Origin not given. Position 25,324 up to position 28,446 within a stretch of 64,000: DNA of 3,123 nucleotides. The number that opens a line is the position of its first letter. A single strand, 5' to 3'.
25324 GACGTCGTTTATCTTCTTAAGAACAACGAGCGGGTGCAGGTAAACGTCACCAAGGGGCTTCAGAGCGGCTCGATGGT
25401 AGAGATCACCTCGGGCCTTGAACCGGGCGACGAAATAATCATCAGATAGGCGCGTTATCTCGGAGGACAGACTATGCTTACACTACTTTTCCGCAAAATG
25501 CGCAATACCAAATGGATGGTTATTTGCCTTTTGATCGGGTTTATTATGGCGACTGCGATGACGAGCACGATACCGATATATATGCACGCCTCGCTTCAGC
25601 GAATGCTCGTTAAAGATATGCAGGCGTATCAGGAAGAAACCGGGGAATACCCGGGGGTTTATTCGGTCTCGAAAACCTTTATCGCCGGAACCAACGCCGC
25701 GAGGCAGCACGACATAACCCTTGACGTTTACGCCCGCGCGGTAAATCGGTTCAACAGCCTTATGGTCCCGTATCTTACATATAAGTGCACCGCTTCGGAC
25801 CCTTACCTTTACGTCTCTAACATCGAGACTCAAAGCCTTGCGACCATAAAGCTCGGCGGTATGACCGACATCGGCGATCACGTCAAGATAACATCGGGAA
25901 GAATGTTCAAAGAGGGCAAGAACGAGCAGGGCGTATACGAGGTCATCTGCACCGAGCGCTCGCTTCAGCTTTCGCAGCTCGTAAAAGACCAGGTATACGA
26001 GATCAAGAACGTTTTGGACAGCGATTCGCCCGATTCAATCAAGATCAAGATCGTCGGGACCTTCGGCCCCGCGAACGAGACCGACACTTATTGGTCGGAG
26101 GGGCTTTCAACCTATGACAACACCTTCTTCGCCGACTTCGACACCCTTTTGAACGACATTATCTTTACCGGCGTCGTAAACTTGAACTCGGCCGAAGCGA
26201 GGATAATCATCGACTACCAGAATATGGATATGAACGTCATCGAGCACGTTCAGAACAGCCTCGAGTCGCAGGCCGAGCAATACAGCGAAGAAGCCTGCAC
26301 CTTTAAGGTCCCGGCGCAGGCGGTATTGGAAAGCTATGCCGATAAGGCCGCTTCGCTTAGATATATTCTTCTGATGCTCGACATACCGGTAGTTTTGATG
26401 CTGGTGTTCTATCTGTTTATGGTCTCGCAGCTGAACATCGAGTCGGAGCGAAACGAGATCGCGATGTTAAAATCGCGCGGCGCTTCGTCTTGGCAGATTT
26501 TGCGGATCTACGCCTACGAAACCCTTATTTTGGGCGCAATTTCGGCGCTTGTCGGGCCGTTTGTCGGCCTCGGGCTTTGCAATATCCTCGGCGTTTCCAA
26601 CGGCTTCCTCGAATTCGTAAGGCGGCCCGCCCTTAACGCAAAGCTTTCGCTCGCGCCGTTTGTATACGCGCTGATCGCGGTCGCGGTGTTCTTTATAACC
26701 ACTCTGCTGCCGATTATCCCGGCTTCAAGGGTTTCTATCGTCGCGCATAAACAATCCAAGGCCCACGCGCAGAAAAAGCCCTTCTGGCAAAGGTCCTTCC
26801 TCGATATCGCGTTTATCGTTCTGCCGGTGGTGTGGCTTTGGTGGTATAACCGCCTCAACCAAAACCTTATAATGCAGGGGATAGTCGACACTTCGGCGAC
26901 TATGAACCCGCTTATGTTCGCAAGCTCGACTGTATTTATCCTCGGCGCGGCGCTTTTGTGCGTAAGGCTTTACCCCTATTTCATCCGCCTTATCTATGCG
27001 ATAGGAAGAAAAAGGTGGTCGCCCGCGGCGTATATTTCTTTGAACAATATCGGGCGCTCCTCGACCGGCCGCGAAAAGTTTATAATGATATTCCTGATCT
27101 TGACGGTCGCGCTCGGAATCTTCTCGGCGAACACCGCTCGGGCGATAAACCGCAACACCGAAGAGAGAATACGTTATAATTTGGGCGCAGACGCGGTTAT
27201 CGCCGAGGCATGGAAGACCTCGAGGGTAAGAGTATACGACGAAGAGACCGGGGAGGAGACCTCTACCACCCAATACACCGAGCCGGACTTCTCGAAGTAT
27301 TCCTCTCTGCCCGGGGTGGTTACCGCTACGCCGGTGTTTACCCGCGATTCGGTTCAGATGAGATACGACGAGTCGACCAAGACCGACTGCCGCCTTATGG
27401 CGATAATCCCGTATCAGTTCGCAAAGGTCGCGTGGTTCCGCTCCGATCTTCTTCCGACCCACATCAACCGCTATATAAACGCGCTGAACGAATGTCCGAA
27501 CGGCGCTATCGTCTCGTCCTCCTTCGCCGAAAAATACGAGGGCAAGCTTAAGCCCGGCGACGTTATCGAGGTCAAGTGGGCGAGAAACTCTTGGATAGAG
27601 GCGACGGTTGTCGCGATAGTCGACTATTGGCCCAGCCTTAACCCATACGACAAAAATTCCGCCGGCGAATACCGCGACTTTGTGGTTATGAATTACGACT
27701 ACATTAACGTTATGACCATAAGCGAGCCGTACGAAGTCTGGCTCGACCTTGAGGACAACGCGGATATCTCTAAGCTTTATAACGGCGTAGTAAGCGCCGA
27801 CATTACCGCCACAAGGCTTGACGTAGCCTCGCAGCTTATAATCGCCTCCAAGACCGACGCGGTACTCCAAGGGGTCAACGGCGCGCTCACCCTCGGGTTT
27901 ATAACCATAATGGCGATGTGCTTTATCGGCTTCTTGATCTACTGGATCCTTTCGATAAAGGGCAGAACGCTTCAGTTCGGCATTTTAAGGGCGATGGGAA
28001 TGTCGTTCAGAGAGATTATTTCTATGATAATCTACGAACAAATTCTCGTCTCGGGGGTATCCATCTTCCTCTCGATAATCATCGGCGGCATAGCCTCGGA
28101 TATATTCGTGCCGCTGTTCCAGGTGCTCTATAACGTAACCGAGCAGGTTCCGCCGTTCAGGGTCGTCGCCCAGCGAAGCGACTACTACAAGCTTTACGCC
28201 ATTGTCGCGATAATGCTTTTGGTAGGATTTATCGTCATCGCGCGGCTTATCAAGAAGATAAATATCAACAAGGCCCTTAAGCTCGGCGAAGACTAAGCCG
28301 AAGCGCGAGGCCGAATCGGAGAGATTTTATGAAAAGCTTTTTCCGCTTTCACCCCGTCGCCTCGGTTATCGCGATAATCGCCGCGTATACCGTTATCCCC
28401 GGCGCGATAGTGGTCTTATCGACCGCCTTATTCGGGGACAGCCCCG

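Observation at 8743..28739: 20-kb co-directional locus that disperses a YknWXYZ/MacAB-like system among two MalFG permease pairs and large extracytoplasmic proteins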

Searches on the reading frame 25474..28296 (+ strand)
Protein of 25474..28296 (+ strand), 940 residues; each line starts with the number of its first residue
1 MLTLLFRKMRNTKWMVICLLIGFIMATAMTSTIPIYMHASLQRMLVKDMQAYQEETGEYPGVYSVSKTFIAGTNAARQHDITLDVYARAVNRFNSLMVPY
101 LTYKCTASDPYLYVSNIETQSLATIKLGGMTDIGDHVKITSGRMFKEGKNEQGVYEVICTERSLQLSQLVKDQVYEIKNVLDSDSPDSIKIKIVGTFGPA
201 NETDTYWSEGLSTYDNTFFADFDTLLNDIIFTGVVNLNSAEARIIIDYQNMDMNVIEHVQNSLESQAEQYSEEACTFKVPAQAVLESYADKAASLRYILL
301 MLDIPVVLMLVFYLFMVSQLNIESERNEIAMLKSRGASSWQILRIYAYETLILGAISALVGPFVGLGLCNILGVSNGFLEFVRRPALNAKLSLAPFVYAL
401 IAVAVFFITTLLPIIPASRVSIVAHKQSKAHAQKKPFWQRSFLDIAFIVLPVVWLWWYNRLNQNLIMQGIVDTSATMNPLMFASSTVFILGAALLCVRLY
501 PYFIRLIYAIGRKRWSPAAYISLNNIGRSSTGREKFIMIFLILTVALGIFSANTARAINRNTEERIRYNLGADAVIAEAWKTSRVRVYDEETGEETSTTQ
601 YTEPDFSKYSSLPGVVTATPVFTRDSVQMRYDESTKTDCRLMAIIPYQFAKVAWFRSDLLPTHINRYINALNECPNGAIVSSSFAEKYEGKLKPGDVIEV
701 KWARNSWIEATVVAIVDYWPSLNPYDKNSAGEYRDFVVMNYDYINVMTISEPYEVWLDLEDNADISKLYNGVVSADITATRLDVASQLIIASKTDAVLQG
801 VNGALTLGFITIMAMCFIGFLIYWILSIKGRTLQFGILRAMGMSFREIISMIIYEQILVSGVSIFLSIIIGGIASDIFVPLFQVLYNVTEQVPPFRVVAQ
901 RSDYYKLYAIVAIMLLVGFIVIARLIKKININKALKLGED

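Call 4: search_protein_families(library=pfam, proteins=[window:25474-28296:+], max_evalue=0.01)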
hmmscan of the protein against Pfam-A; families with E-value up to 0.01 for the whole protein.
window:25474-28296:+ (940 aa): 1 family
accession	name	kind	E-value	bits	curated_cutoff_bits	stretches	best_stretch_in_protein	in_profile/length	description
PF02687.27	FtsX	-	3.3e-20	72.8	25.5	2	307-420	8-115/120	FtsX-like permease C-terminal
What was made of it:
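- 25474..28296 (+): Gene 13: fused double-FtsX type VII permease, 10 transmembrane helices and two ~220-aa extracytoplasmic domains, YbbP-like. Two FtsX stretches (call 4).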

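Call 29: find_homologous_proteins(query=window:25474-28296:+, max_evalue=1e-10)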
Query window:25474-28296:+ (940 aa): 841 proteins with E <= 1e-10 among 8000 candidates; the best 120 are listed.
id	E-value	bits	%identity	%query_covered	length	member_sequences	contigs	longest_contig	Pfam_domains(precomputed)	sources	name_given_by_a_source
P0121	0.0e+0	2089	100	100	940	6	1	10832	PF02687.28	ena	-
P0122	0.0e+0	1782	84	100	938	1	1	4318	PF02687.28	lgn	-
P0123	0.0e+0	1764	82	100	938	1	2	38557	PF02687.28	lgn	-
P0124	0.0e+0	1759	82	100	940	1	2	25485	PF02687.28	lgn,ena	-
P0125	0.0e+0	1759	82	100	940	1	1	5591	PF02687.28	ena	-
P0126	0.0e+0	1757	81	100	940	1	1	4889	PF02687.28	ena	-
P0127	0.0e+0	1756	81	100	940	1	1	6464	PF02687.28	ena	-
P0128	0.0e+0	1754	81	100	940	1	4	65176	PF02687.28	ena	-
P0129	0.0e+0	1753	81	100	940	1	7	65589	PF02687.28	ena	-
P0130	0.0e+0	1753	81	100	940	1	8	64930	PF02687.28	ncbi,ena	-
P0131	0.0e+0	1752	81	100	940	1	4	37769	PF02687.28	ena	-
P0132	0.0e+0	1740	80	100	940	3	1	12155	PF02687.28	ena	-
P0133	0.0e+0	1738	81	100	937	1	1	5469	PF02687.28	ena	-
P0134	0.0e+0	1731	81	100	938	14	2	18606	PF02687.28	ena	-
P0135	0.0e+0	1726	81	100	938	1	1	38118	PF02687.28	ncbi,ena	-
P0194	0.0e+0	1142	54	100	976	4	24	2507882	PF02687.28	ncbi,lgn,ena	-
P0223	0.0e+0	1082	52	100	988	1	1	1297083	PF02687.28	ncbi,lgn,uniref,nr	ncbi:ABC transporter permease [Ruminococcus sp. Marseille-P6503]|uniref:ABC transporter permease n=1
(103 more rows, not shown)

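Call 32: find_encoding_contigs(protein=P0223, flank=10000, max_places=1)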
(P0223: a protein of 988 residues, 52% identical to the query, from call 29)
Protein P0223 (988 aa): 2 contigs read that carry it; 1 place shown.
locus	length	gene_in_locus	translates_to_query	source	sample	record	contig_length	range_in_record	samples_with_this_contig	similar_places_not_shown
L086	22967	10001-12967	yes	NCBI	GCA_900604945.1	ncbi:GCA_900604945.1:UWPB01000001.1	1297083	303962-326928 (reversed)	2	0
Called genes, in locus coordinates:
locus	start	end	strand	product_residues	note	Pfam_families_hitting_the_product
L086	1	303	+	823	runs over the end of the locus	PF08447:PAS_3, PF13188:PAS_8 (faint), PF13426:PAS_9 (weak), PF08447:PAS_3 (weak), PF00990:GGDEF, PF00563:EAL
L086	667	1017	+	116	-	PF03780:Asp23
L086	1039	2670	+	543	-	PF02734:Dak2, PF21645:FakA-like_M, PF13684:FakA-like_C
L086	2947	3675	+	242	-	PF09359:VTC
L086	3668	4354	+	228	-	PF16316:DUF4956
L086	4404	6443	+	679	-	PF14262:Cthe_2159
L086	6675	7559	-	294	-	PF13306:LRR_5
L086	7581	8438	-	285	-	-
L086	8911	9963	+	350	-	PF00364:Biotin_lipoyl (faint), PF25917:BSH_RND (weak), PF25919:BSH_CusB (weak), PF25984:BSH_YknX (faint), PF25975:CzcB_C, PF25989:YknX_C (weak)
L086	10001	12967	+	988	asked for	PF02687:FtsX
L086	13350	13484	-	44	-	-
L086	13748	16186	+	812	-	PF02861:Clp_N, PF23569:NBD_SMAX1 (weak), PF00004:AAA, PF17871:AAA_lid_9, PF00004:AAA, PF07724:AAA_2, PF07728:AAA_5, PF10431:ClpB_D2-small, +8 more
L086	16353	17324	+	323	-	PF02645:DegV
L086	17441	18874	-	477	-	-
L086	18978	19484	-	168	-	-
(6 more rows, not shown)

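Call 33: find_encoding_contigs(protein=P0194, flank=10000, max_places=1)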
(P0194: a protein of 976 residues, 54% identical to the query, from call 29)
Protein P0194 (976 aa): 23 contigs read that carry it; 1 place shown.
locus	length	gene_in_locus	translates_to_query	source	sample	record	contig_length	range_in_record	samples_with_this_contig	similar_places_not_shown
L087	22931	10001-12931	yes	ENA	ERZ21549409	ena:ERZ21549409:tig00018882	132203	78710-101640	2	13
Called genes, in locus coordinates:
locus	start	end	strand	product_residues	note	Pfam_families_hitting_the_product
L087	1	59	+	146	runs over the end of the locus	PF00828:Ribosomal_L27A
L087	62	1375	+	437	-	PF00344:SecY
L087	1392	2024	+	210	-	PF00406:ADK, PF13207:AAA_17, PF05191:ADK_lid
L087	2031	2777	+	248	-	PF00557:Peptidase_M24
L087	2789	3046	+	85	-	-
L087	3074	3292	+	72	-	PF01176:eIF-1a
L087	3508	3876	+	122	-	PF00416:Ribosomal_S13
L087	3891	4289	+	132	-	PF00411:Ribosomal_S11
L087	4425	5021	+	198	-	PF00163:Ribosomal_S4, PF01479:S4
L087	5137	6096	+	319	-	PF01193:RNA_pol_L, PF01000:RNA_pol_A_bac, PF03118:RNA_pol_A_CTD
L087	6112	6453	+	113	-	PF01196:Ribosomal_L17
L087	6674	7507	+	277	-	PF01048:PNP_UDP_1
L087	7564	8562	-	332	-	PF04041:Glyco_hydro_130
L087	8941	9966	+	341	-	PF00364:Biotin_lipoyl (faint), PF25984:BSH_YknX (faint), PF25975:CzcB_C, PF25989:YknX_C (weak)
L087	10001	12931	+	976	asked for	PF02687:FtsX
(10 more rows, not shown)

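Call 42: search_solved_structures(query=window:25474-28296:+, max_evalue=0.01)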
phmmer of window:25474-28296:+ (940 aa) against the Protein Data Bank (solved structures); distinct sequences matched with E-value up to 0.01: 0.

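Call 46: find_related_loci(query=A2, collection=metagenome_contigs, flank=10000)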
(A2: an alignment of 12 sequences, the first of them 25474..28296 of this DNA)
Query A2 (940 aa) in metagenome_contigs; peptide patterns used: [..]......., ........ (x = any residue, [..] = any of these).
600 stretches matched a pattern (row limit reached: there are more); 455 encode a relative of the query (tblastn E <= 1e-3); the best 80 are kept; 80 distinct loci.
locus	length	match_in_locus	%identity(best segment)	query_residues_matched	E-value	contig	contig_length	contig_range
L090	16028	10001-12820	80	1-940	0e+0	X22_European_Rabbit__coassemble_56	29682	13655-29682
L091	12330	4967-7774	75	1-940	0e+0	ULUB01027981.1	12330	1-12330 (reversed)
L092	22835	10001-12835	73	1-940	0e+0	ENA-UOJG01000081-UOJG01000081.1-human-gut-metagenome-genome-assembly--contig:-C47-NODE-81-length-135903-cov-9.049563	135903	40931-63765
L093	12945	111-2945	74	1-940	0e+0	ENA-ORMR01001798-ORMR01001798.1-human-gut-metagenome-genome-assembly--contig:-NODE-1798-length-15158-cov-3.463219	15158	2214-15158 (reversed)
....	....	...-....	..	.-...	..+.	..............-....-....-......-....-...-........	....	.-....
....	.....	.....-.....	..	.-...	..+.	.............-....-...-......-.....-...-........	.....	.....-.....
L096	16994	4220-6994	72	1-940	0e+0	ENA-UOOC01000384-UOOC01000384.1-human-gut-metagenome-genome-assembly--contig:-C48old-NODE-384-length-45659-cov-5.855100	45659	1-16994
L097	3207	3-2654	72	62-940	0e+0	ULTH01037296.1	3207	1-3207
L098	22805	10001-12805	74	1-940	0e+0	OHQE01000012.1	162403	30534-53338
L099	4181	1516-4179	69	1-894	0e+0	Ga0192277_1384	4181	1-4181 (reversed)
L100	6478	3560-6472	53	1-931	0e+0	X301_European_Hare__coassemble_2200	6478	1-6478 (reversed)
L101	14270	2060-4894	52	1-940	0e+0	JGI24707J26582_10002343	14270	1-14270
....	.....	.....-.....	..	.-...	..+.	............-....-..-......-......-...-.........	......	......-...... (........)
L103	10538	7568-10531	52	1-940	0e+0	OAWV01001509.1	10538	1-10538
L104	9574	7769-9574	78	1-602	0e+0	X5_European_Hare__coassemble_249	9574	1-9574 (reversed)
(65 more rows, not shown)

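Call 73: predict_structure(alignment_id=A4)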
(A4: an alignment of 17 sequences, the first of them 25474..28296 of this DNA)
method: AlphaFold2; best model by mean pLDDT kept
length: 940 residues; sequences in the alignment: 17
mean_pLDDT: 74.9   pTM: 0.59
mean pLDDT of the five models: 74.9, 74.5, 71.8, 71.1, 69.4
residues with pLDDT >= 90: 148; 70-90: 439; 50-70: 308; < 50: 45
segments of 3 or more residues with pLDDT < 50: 374-386, 473-477, 515-530, 934-940
pLDDT, mean of each block of 10 residues (from residue 1): 69 66 68 70 79 80 89 83 92 90 91 77 85 91 91 90 87 88 81 92 85 88 91 87 90 83 91 89 83 66 63 64 63 72 79 79 72 41 48 70 69 65 52 61 79 80 69 52 76 78 66 50 41 65 74 75 79 88 74 66 87 91 88 83 88 63 73 88 78 86 86 83 74 85 83 89 84 86 84 66 64 62 59 58 64 65 75 78 62 60 60 61 55 45
secondary structure, 60 per line:
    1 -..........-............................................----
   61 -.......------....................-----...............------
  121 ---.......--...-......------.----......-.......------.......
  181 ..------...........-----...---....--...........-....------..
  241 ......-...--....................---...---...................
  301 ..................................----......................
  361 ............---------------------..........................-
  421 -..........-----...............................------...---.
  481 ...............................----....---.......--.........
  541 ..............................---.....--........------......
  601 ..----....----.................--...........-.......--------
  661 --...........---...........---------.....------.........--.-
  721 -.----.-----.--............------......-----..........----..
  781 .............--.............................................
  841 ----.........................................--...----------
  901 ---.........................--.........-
elements in order (helices of 4 or more, strands of 3 or more residues): H2-11 H13-56 E62-68 H75-94 E100-114 E124-130 E137-142 E154-159 H161-167 E174-179 E189-199 H211-214 E217-221 H222-227 H229-232 E239-246 H253-272 E276-278 H282-334 H339-372 H394-419 H422-431 H437-467 H480-511 H516-519 H523-529 H532-570 E574-578 E581-588 E595-602 H607-610 E615-631 E634-644 H646-652 H663-673 E677-681 H682-687 E697-701 E708-716 E736-740 H741-747 E754-759 H765-774 E779-784 H785-793 H796-840 H845-885 H904-928 H931-939
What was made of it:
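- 25474..28296 (+): AlphaFold2 model (call 73).
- On Type VII ABC transporter (MacB/LolCDE/FtsEX/YbbAP mechanotransmission superfamily): The model has 10 helices and extracytoplasmic domains at 62-278 and 574-784 (call 73).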

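Call 76: fold_search(model_id=the predicted structure, library=pdb)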
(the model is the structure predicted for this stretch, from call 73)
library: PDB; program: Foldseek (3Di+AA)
matches with E <= 10: 210; with E <= 0.001: 45
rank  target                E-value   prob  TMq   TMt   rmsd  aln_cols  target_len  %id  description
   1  9ge6_A                9.6e-20  1.00  0.41  0.46  17.1       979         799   14  Structure of E. coli YbbAP (released 2025-05-28)
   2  9ge7_A                6.4e-19  1.00  0.41  0.47  15.3       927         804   12  Structure of E. coli YbbAP with bound ATP analogue (released 2025-05-28)
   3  8s5g_A                3.6e-13  1.00  0.36  0.49  10.4       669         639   13  BceABS nucleotide-free state (released 2025-09-03)
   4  8g3a_A                3.2e-12  1.00  0.33  0.44  10.7       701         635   13  BceAB-S nucleotide free TM state 1 (released 2023-06-21)
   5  7tch_A                1.2e-11  1.00  0.38  0.51   8.9       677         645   13  BceAB E169Q variant ATP-bound conformation (released 2022-04-06)
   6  7tcg_A                1.2e-11  1.00  0.34  0.46  10.4       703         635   12  BceAB nucleotide-free conformation (released 2022-04-06)
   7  5lil_A                8.7e-11  1.00  0.22  0.30  10.6       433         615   14  Structure of Aggregatibacter actinomycetemcomitans MacB bound to ATPyS (P21) (released 2017-11-15)
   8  5xu1_M                1.3e-10  1.00  0.17  0.34  16.4       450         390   15  Structure of a non-canonical ABC transporter from Streptococcus pneumoniae R6 (released 2018-01-24)
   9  5gko_A                3.1e-10  1.00  0.18  0.25  16.4       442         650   13  Crystal structure of tripartite-type ABC transporter, MacB from Acinetobacter baumannii (released 2017-11-15)
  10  8g4c_A                2.0e-09  1.00  0.35  0.46   9.9       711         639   12  BceABS ATPgS high res TM (released 2023-06-21)
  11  9xro_E                2.7e-09  1.00  0.27  0.55   9.1       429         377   13  LolCDE in complex with SMT-738_3 (released 2026-03-18)
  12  9rlc_E                3.0e-09  1.00  0.17  0.29  14.2       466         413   13  LolCDE complex with Lpp lipoprotein (released 2026-01-21)
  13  9rld_C                3.1e-09  1.00  0.18  0.36  11.6       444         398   14  LolCDE complex with Lpp lipoprotein (released 2026-01-21)
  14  5lj6                  3.6e-09  1.00  0.21  0.29  10.6       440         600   13  Structure of Aggregatibacter actinomycetemcomitans MacB bound to ATPyS (P6522) (released 2017-11-15)
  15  9rld_E                3.8e-09  1.00  0.17  0.30  13.7       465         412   14  LolCDE complex with Lpp lipoprotein (released 2026-01-21)
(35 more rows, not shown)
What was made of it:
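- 25474..28296 (+): Foldseek best hit is E. coli YbbP, 9ge6_A, E 1e-19, followed by BceB, MacB and LolC/E (call 76).
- On Type VII ABC transporter (MacB/LolCDE/FtsEX/YbbAP mechanotransmission superfamily): Best structural matches are YbbP, BceB, MacB and LolC/E (call 76).
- Gene 13 models as YbbP-like (calls 73, 76).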

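Call 102: search_dna_similar(query=window:25474-28296:+, collection=plasmids, mode=protein, max_evalue=0.00001, max_rows=15)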
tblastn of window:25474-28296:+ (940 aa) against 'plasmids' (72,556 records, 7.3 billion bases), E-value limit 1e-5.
Records with a match: 4; places in all: 4; records where one place covers at least 80% of the query: 1.
Best place of each record, by identity: <60% 4.
By first word of the organism name: Paenibacillus 1; Nonomuraea 1; Rhizobium 1; Bradyrhizobium 1.
By predicted mobility (MOB-suite, as given by PLSDB): non-mobilizable 2; mobilizable 1; conjugative 1.
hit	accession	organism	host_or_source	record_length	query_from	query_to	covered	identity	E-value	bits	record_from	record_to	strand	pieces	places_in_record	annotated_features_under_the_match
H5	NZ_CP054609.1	Paenibacillus cellulosilyticus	cell culture,soil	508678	1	915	97%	28.6%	9e-111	384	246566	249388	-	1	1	ABC transporter permease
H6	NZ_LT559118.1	Nonomuraea gerenzanensis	-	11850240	64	864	80%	21.8%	9e-9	131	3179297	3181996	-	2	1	none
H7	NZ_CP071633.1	Rhizobium sp. NZLR1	lentil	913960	330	894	60%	24.7%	4e-9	69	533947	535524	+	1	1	FtsX-like permease family protein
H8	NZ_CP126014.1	Bradyrhizobium japonicum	Glycine max,soybean,root nodule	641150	437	874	47%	24.4%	4e-6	59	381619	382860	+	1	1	ABC transporter permease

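Call 103: get_annotated_region(hit=H5, flank=10000)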
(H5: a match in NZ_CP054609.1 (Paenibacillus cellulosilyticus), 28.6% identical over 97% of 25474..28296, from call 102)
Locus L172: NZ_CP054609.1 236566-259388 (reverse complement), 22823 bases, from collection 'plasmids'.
description: Paenibacillus cellulosilyticus strain KACC 14175 plasmid unnamed1, complete sequence
organism: Paenibacillus cellulosilyticus (NCBI taxid 375489)
taxonomy: Bacteria; Bacillota; Bacilli; Bacillales; Paenibacillaceae; Paenibacillus; Paenibacillus cellulosilyticus
host: -; source: cell culture,soil; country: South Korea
typing (MOB-suite, as given by PLSDB): non-mobilizable
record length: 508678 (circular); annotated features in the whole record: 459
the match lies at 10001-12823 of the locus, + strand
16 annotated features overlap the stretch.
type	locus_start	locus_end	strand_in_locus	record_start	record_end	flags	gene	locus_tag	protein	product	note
CDS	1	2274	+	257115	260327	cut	carB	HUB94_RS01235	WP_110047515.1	carbamoyl-phosphate synthase large subunit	GO:0006807 - nitrogen compound metabolic process [Evidence IEA]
CDS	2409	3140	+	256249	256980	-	pyrF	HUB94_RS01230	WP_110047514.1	orotidine-5'-phosphate decarboxylase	GO:0006207 - 'de novo' pyrimidine nucleobase biosynthetic process [Evidence IEA]; GO:0044205 - 'de novo' UMP ...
CDS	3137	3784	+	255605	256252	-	pyrE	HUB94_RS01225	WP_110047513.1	orotate phosphoribosyltransferase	GO:0009220 - pyrimidine ribonucleotide biosynthetic process [Evidence IEA]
CDS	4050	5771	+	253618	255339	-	-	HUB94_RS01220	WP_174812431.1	methyl-accepting chemotaxis protein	-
CDS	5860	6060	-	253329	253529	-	-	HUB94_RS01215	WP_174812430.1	hypothetical protein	-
CDS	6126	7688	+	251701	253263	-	-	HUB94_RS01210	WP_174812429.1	IS1182 family transposase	-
CDS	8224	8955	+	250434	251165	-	-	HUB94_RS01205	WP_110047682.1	ABC transporter ATP-binding protein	-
CDS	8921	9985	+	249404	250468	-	-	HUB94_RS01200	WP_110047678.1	efflux RND transporter periplasmic adaptor subunit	GO:0006810 - transport [Evidence IEA]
CDS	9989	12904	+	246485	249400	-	-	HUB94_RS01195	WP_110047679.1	ABC transporter permease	-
CDS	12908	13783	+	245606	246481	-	-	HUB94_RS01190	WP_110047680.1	ATP-binding cassette domain-containing protein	-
CDS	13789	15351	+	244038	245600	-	-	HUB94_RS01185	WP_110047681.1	extracellular solute-binding protein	-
CDS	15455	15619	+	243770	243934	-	-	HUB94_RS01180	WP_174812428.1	hypothetical protein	-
CDS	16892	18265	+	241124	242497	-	-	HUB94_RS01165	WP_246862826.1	IS110 family transposase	-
CDS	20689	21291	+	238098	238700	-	-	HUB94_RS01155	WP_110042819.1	hypothetical protein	-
CDS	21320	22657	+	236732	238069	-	-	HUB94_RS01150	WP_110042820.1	hypothetical protein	-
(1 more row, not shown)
